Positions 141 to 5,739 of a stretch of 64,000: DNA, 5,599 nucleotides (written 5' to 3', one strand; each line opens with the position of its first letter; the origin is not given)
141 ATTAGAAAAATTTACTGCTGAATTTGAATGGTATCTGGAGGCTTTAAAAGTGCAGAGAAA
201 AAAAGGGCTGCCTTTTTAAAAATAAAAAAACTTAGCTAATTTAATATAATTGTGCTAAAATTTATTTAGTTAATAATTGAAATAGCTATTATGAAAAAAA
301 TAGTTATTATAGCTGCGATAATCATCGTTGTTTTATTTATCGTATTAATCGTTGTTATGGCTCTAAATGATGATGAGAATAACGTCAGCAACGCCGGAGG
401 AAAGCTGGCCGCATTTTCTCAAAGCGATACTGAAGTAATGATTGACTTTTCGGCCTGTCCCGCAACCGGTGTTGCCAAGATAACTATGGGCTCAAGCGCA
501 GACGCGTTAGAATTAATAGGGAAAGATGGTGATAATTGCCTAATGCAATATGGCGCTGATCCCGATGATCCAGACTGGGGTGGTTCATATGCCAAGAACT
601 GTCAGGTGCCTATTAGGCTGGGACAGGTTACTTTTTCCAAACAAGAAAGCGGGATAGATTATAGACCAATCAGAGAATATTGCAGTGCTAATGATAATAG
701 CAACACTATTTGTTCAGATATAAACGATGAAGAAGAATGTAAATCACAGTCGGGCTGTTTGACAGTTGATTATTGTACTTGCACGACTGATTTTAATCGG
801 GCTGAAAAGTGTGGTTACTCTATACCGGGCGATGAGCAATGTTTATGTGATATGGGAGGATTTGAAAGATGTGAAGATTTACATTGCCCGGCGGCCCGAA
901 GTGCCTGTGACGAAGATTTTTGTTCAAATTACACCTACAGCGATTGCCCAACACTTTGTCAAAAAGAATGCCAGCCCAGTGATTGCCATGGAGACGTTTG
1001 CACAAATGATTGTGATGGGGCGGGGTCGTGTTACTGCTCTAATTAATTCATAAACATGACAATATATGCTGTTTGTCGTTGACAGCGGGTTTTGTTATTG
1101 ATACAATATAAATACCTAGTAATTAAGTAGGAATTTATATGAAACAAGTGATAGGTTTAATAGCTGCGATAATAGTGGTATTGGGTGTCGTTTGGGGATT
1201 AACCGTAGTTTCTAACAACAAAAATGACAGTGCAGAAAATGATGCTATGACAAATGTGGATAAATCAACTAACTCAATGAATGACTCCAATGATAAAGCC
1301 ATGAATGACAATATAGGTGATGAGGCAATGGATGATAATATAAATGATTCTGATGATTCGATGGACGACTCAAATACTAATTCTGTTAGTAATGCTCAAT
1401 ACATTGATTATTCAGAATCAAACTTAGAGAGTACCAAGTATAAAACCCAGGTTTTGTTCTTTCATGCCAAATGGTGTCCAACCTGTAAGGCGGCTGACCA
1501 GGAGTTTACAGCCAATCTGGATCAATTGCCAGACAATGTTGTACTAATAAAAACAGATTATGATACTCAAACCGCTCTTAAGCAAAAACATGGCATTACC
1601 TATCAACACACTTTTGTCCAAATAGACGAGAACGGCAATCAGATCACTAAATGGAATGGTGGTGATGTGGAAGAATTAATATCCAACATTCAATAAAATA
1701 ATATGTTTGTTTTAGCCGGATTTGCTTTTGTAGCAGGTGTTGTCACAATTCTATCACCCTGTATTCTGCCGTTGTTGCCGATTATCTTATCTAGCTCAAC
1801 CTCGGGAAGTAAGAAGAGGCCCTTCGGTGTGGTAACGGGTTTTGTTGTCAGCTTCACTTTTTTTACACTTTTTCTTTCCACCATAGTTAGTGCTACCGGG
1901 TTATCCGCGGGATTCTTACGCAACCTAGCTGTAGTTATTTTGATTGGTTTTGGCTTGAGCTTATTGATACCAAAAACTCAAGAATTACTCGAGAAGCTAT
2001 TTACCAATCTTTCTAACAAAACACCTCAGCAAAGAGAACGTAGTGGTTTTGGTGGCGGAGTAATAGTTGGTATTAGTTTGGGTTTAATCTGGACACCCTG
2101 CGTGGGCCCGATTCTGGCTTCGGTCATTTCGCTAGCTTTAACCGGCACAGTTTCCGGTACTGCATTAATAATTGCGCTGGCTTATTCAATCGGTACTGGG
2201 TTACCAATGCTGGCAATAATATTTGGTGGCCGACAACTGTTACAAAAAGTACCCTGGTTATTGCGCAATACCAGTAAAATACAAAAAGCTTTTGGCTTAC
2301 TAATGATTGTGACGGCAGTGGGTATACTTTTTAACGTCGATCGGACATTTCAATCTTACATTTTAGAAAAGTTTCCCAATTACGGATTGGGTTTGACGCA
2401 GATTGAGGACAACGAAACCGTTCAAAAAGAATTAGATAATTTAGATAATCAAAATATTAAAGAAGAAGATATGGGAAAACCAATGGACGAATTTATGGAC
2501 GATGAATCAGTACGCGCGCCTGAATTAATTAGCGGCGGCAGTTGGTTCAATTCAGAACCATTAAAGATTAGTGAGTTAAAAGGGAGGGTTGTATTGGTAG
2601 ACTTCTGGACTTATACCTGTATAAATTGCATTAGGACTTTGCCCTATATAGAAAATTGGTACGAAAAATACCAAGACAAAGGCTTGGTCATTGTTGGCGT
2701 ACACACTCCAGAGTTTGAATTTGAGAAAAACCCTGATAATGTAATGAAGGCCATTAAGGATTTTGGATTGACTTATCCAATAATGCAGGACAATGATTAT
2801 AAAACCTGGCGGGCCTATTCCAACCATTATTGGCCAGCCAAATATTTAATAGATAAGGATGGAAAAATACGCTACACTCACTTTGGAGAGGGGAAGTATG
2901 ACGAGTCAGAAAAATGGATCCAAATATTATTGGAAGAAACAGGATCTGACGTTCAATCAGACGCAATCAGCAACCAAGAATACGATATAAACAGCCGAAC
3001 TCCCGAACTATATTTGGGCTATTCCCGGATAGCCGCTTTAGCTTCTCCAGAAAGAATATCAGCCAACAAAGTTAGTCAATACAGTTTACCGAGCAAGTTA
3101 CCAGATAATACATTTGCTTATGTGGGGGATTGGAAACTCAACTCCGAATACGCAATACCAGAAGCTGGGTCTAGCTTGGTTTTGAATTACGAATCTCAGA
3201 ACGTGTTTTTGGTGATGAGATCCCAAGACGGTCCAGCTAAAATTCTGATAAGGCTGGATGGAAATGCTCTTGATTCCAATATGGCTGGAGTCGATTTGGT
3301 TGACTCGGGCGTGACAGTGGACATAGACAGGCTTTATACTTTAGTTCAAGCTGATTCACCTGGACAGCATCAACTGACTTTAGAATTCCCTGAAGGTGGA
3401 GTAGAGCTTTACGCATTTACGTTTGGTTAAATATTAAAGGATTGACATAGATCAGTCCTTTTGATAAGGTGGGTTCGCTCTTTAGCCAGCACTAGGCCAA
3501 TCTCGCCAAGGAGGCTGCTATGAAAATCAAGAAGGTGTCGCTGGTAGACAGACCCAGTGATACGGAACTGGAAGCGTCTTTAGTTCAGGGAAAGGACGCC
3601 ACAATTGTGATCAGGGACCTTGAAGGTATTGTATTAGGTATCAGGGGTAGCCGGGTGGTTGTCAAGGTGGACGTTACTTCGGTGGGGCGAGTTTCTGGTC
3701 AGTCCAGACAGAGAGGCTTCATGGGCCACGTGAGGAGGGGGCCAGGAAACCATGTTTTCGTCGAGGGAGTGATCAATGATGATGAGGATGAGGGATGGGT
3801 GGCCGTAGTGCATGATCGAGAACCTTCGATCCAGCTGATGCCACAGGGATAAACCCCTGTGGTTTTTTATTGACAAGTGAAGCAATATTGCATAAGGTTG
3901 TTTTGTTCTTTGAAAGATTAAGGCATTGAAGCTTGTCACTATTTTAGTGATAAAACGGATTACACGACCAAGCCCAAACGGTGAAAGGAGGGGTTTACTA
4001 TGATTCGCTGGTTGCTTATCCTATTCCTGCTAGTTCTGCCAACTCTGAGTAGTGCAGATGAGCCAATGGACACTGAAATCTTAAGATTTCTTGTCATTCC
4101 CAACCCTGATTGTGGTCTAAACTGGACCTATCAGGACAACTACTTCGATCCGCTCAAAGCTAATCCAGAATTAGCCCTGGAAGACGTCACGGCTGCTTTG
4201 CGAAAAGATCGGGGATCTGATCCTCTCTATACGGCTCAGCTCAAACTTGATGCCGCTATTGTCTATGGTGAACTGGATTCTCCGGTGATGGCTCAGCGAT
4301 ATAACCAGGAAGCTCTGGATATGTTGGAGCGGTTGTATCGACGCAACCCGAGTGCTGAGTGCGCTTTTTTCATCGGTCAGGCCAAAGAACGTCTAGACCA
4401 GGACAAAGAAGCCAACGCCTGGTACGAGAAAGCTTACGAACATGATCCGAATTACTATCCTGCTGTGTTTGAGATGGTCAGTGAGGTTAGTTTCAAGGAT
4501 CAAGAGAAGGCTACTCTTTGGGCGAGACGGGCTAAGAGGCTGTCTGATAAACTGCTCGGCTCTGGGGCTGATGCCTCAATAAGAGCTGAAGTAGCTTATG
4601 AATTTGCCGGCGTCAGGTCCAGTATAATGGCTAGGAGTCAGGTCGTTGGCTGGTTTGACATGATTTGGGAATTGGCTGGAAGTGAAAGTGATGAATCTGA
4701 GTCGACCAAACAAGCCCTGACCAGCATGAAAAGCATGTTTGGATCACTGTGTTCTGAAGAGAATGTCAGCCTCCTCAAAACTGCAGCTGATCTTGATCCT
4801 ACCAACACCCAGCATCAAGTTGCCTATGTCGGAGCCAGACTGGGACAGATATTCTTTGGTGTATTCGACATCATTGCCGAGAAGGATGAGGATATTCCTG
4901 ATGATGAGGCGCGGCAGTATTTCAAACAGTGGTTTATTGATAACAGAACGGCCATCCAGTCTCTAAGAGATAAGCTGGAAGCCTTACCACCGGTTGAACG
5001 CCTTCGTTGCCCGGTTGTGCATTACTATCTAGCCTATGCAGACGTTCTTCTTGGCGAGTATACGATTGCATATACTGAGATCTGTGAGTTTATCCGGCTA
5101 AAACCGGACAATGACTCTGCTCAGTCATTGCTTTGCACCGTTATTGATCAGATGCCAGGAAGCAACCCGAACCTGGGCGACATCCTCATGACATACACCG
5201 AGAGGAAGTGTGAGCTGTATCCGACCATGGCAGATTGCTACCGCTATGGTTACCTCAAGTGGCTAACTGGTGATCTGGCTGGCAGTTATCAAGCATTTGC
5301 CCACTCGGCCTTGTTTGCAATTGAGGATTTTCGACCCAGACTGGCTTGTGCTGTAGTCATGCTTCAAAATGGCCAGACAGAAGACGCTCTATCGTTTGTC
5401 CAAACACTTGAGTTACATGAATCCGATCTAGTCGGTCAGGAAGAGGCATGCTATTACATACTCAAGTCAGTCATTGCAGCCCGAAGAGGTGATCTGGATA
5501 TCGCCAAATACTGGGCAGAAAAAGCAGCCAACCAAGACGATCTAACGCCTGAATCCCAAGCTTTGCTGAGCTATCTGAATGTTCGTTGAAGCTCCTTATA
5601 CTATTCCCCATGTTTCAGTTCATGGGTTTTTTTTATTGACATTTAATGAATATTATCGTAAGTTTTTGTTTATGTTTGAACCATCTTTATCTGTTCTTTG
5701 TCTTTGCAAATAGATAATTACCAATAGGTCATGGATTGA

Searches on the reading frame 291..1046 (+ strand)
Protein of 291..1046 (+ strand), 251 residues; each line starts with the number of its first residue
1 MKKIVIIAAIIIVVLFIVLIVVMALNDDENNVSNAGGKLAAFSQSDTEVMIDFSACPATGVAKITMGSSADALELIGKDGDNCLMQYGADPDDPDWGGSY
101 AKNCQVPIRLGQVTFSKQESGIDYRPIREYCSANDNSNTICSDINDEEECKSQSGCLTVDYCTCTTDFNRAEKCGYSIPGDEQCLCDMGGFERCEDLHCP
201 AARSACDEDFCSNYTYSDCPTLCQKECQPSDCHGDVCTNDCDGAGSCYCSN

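Call 32: search_protein_families(library=pfam, proteins=[window:291-1046:+], max_evalue=0.0001)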
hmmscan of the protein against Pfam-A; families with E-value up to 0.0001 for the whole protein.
window:291-1046:+ (251 aa): 0 families

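Call 56: find_encoding_contigs(protein=window:291-1046:+, flank=10000, max_places=1)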
Protein window:291-1046:+ (251 aa): 1 contig read that carries it; 1 place shown.
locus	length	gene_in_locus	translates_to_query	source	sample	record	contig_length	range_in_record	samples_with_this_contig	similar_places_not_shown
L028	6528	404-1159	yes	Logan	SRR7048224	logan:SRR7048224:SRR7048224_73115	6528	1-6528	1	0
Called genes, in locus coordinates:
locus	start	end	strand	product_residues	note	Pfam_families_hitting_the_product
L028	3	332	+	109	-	?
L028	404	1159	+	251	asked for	-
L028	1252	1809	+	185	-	PF00578:AhpC-TSA (weak), PF00085:Thioredoxin, PF13098:Thioredoxin_2 (weak)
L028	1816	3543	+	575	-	PF02683:DsbD_TM, PF13386:DsbD_2 (weak), PF00578:AhpC-TSA, PF08534:Redoxin, PF13905:Thioredoxin_8, PF17991:Thioredoxin_10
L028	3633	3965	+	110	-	-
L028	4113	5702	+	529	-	PF13428:TPR_14 (faint)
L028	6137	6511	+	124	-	-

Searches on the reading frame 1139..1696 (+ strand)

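Call 32: search_protein_families(library=pfam, proteins=[window:1139-1696:+], max_evalue=0.0001)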
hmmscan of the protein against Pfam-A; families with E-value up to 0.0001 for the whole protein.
window:1139-1696:+ (185 aa): 3 families
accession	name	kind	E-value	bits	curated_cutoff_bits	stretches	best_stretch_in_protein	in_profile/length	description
PF00085.26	Thioredoxin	-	3.9e-10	40.1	23.5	1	101-184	18-101/103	Thioredoxin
PF00578.27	AhpC-TSA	-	1.2e-05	25.6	26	1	92-152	16-81/124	AhpC/TSA family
PF08534.16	Redoxin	-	5e-05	23.6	26.6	1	92-152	19-85/148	Redoxin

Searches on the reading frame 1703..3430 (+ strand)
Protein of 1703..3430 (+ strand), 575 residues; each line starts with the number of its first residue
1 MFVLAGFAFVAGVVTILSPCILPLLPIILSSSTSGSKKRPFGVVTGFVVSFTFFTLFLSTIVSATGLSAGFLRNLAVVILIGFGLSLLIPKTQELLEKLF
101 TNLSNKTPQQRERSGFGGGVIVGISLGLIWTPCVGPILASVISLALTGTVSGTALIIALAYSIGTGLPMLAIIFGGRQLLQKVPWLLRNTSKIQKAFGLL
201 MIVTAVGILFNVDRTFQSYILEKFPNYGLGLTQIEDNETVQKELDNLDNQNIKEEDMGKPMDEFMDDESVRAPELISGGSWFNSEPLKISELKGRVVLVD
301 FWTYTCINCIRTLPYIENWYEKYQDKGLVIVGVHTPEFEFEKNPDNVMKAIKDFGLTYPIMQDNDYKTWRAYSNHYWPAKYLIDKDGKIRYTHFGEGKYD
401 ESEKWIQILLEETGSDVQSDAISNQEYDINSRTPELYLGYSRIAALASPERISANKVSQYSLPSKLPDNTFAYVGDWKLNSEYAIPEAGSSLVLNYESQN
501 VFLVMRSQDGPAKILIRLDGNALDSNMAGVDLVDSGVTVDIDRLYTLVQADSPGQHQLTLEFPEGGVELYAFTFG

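Call 32: search_protein_families(library=pfam, proteins=[window:1703-3430:+], max_evalue=0.0001)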
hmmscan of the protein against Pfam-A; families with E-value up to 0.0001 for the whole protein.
window:1703-3430:+ (575 aa): 6 families
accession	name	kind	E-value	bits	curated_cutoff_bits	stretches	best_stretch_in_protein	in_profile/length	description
PF17991.7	Thioredoxin_10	-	3.5e-34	118.8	27.1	1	433-575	1-142/142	Thioredoxin like C-terminal domain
PF08534.16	Redoxin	-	7.9e-16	58.6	26.6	1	285-398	19-137/148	Redoxin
PF00578.27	AhpC-TSA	-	3.4e-14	53.3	26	1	285-391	16-123/124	AhpC/TSA family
PF02683.22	DsbD_TM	-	1.1e-13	51.4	27.1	1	4-209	4-215/219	Cytochrome C biogenesis protein transmembrane domain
PF13905.12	Thioredoxin_8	-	6.4e-10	39.7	27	1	294-389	1-94/94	Thioredoxin-like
PF13386.12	DsbD_2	-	2.6e-06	27.9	24.9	1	8-206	2-198/199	Cytochrome C biogenesis protein transmembrane region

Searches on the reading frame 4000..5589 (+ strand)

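Call 32: search_protein_families(library=pfam, proteins=[window:4000-5589:+], max_evalue=0.0001)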
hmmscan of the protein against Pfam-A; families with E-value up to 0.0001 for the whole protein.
window:4000-5589:+ (529 aa): 2 families
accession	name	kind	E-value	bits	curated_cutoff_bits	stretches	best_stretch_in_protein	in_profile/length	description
PF13424.12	TPR_12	-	2.3e-06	28.1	30.1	1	78-148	2-74/77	Tetratricopeptide repeat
PF13428.12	TPR_14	-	3.3e-06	27.7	23.5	0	125-158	7-40/44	Tetratricopeptide repeat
